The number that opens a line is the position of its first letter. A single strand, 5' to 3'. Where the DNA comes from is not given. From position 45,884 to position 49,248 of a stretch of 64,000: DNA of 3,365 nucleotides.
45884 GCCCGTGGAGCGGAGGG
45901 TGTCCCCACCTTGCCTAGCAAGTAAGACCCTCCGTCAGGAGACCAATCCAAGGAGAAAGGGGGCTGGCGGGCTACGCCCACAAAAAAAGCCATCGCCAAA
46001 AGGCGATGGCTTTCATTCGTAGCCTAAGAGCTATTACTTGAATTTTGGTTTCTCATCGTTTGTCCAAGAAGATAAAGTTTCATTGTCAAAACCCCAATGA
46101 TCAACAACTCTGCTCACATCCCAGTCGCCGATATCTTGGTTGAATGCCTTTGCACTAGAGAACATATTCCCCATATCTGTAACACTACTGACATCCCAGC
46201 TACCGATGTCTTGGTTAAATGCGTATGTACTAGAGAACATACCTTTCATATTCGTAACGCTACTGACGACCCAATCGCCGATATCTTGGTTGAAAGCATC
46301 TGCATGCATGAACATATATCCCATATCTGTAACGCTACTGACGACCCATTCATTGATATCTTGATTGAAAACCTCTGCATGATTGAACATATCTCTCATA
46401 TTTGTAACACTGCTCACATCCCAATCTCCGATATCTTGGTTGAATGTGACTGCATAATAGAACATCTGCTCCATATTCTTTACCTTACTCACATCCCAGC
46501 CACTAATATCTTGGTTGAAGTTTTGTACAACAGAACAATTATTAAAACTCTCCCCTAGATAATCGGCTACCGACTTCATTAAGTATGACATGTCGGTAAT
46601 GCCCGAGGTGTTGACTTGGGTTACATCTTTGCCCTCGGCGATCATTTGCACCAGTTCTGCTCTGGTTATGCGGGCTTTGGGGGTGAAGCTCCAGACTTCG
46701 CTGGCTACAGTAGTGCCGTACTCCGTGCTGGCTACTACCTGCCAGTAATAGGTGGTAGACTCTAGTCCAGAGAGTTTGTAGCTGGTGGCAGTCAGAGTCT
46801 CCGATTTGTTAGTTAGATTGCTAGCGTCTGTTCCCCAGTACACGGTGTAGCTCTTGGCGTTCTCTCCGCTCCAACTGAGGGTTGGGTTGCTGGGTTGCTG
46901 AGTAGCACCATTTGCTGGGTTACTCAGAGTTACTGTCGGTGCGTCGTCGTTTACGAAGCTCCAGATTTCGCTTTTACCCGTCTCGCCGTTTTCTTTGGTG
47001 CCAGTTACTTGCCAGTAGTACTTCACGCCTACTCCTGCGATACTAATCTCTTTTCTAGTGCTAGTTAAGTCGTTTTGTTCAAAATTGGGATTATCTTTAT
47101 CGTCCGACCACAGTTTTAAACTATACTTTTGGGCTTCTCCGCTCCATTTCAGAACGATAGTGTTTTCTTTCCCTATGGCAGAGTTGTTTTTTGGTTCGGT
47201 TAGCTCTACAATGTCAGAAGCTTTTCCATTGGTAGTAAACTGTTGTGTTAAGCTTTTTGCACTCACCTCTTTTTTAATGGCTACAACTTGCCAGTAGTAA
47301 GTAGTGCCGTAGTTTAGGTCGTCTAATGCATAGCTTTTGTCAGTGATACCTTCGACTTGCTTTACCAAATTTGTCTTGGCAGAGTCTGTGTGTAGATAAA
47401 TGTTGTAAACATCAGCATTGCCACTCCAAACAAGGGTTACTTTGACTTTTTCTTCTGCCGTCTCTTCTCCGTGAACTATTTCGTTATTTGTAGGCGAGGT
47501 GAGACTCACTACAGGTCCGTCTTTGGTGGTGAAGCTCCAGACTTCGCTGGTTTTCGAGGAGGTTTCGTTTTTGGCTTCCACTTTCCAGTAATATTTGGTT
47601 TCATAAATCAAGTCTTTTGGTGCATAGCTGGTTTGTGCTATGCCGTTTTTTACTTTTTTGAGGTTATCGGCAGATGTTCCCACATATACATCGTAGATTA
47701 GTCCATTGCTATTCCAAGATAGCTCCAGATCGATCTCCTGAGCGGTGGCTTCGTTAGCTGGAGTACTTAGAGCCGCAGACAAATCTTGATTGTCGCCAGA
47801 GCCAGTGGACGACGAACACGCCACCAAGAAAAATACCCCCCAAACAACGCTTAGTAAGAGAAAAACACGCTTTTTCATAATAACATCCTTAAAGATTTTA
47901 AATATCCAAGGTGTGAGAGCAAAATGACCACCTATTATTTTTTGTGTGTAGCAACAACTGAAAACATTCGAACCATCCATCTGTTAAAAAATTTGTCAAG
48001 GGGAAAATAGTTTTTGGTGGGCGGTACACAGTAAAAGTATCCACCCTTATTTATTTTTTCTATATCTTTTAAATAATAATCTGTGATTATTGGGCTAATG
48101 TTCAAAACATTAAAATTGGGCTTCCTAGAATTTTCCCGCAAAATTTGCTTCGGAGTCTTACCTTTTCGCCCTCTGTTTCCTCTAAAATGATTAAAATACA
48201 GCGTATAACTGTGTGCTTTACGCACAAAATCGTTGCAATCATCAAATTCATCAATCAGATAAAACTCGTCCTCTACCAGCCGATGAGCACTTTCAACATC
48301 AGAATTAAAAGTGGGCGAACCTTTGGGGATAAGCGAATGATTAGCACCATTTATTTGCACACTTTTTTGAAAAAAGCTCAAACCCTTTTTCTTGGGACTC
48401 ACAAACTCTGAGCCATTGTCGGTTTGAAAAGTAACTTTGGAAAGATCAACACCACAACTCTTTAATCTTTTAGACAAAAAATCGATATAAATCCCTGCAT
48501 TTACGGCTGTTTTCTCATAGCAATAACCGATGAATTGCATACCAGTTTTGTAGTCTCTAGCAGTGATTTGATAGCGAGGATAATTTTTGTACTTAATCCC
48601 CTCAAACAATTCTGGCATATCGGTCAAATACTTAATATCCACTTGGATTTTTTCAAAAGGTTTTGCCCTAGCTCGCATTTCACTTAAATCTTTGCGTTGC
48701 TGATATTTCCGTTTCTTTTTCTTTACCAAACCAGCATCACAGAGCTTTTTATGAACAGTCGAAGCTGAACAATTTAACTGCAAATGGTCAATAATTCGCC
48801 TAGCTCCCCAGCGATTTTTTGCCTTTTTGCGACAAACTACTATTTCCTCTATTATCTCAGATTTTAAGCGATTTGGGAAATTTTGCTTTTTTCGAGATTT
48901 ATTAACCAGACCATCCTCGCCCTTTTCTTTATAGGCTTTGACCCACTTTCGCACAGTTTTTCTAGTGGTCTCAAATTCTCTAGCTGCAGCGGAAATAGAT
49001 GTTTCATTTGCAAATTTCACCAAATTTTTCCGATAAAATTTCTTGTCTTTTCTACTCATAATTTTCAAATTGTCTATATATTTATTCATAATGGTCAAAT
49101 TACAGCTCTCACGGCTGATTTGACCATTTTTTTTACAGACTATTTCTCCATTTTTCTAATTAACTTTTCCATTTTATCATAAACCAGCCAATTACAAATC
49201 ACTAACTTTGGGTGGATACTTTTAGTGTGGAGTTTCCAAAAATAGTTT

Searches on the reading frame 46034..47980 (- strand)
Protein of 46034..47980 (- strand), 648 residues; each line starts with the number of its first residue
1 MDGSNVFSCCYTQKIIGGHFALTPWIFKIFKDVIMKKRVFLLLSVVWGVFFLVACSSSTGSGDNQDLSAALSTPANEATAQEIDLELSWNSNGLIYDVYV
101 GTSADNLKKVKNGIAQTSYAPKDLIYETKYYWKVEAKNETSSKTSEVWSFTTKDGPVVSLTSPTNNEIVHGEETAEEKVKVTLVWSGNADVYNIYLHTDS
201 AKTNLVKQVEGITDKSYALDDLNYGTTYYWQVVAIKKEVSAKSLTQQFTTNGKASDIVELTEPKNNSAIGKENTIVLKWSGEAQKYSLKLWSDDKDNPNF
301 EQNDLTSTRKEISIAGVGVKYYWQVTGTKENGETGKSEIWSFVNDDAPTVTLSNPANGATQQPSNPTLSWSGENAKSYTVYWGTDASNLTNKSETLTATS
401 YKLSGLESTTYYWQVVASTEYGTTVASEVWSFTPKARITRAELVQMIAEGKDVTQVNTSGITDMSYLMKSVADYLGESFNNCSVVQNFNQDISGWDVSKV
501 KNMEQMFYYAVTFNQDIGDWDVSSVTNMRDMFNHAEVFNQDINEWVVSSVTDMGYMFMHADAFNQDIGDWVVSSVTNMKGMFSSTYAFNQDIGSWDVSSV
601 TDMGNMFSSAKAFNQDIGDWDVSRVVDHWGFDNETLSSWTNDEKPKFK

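Call 52: search_protein_families(library=pfam, proteins=[window:46034-47980:-])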
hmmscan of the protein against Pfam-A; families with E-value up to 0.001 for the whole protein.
window:46034-47980:- (648 aa): 4 families
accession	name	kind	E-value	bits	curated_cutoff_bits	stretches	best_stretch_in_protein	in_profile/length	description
PF03382.20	DUF285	-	2.8e-78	259.9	25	3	477-583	5-108/120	Mycoplasma protein of unknown function, DUF285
PF00041.27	fn3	-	6.8e-07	29.9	25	0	186-238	26-72/84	Fibronectin type III domain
PF25788.1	Ig_Rha78A_N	-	3.5e-06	27.6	27.4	0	106-152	52-101/105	Rha78A-like, N-terminal immunoglobulin domain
PF17964.7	Big_10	-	0.00074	20.2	22.9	0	220-281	47-108/164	Bacterial Ig domain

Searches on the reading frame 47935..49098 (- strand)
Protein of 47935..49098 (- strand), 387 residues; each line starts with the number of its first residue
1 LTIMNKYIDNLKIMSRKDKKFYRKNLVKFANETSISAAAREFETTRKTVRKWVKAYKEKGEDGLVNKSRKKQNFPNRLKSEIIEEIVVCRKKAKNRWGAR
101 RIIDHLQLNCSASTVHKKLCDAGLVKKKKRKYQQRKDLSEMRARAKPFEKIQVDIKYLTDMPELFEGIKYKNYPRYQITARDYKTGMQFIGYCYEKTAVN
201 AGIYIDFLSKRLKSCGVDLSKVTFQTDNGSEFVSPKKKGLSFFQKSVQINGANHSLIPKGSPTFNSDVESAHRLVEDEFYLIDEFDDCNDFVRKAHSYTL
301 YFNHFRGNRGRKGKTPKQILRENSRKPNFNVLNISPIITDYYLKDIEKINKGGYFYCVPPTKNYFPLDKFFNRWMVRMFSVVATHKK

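Call 52: search_protein_families(library=pfam, proteins=[window:47935-49098:-])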
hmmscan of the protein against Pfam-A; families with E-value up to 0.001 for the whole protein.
window:47935-49098:- (387 aa): 5 families
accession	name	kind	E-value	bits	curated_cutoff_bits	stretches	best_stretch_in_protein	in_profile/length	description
PF13565.12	HTH_32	-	8.6e-13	49.1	33.7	1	48-117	1-71/73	Homeodomain-like domain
PF13518.12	HTH_28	-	7.9e-12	45.5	25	1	29-71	8-51/52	Helix-turn-helix domain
PF13384.12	HTH_23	-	2.4e-07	30.8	24.6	1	30-64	15-49/50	Homeodomain-like domain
PF13551.12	HTH_29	-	2.6e-07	31.1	28.1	1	33-81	12-61/64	Winged helix-turn helix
PF13683.12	rve_3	-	1.8e-05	24.8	26.5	1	251-316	2-67/67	Integrase core domain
